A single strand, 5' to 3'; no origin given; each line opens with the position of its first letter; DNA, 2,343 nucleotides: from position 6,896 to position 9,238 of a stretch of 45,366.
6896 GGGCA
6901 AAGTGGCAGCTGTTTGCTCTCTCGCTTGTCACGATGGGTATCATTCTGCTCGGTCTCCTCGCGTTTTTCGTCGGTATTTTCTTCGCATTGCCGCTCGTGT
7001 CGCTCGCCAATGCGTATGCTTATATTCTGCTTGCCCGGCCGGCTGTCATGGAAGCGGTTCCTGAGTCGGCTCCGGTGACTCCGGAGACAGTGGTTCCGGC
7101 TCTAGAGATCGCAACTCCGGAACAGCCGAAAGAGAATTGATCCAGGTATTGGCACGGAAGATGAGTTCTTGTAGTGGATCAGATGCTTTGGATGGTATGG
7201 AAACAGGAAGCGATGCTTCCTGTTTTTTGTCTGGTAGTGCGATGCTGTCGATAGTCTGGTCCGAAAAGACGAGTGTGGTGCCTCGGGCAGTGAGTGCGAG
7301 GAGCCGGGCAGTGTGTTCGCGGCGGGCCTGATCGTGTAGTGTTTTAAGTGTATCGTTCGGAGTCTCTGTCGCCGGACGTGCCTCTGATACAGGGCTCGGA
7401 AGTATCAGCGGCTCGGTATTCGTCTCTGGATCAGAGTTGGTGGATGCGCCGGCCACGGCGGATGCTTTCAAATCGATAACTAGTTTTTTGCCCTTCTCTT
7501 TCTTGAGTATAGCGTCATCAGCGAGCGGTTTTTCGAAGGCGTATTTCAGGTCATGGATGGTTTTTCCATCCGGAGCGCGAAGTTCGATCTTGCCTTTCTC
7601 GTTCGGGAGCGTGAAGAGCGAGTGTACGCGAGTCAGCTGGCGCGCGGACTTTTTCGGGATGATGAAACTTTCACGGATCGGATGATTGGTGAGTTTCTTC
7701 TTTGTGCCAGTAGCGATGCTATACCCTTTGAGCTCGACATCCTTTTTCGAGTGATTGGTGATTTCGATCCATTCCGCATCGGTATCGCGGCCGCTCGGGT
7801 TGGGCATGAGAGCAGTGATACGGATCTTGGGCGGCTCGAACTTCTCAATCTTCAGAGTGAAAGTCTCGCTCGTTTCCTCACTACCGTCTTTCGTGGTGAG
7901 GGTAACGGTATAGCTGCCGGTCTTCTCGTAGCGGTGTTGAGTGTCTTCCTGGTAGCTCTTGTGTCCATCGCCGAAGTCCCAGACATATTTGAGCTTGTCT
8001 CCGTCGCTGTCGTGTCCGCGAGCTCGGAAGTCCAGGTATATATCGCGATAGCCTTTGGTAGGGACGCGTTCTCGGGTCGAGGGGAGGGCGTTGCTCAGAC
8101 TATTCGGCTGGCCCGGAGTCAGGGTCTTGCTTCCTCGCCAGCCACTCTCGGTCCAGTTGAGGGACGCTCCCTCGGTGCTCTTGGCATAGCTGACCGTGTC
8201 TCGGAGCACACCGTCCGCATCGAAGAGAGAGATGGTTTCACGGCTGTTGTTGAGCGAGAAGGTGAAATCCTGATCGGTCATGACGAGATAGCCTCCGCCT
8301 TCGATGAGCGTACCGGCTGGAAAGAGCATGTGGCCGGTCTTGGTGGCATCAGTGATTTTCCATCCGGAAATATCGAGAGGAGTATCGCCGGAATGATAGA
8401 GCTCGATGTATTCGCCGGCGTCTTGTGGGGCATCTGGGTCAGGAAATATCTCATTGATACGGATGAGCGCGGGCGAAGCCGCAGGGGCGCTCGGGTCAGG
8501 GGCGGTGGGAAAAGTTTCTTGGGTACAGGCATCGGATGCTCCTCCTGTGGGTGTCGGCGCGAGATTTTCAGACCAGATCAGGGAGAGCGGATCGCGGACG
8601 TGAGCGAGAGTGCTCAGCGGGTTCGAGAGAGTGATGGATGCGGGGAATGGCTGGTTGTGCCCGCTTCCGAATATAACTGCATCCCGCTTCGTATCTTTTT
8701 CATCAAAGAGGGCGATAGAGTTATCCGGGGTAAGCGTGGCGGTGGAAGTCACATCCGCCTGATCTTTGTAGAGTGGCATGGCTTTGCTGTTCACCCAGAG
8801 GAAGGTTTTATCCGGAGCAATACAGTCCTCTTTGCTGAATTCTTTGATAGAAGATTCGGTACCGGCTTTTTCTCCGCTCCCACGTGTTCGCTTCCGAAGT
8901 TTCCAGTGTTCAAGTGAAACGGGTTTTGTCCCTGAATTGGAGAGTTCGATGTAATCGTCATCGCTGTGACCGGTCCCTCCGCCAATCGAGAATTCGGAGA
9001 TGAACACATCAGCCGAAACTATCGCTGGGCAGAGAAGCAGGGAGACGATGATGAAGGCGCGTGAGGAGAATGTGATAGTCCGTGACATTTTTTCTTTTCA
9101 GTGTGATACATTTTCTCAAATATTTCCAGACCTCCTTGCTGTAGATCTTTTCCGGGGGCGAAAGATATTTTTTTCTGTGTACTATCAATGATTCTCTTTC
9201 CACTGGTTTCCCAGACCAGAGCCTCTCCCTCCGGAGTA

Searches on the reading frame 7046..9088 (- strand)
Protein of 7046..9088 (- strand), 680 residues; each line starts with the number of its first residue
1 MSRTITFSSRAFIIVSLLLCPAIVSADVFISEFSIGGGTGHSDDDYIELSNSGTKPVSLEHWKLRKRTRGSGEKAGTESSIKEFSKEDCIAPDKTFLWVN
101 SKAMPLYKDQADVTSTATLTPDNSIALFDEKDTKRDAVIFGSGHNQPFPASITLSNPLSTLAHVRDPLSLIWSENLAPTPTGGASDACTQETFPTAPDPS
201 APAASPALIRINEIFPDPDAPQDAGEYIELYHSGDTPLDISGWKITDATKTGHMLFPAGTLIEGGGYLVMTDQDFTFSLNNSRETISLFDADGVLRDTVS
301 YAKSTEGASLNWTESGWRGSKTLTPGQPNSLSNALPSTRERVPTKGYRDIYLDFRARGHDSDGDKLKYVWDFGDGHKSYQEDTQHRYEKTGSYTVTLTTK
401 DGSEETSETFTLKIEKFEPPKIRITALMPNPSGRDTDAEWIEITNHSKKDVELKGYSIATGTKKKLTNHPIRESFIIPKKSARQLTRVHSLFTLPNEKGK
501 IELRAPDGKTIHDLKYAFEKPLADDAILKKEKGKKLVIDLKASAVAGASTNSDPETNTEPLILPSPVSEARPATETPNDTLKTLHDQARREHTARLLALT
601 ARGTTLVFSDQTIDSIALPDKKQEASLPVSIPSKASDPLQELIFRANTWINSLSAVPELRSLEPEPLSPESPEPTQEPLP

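Call 40: search_protein_families(library=pfam, proteins=[window:7046-9088:-], max_evalue=0.0001)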
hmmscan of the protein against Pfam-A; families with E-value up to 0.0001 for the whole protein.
window:7046-9088:- (680 aa): 3 families
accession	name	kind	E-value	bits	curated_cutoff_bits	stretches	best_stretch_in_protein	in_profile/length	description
PF00932.25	LTD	-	3.6e-42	143.6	34.3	3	203-302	2-108/109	Lamin Tail Domain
PF18911.6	PKD_4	-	5.7e-15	55.6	27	1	358-412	27-81/85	PKD domain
PF00801.26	PKD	-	1.5e-11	44.6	23.5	1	354-412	19-78/80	PKD domain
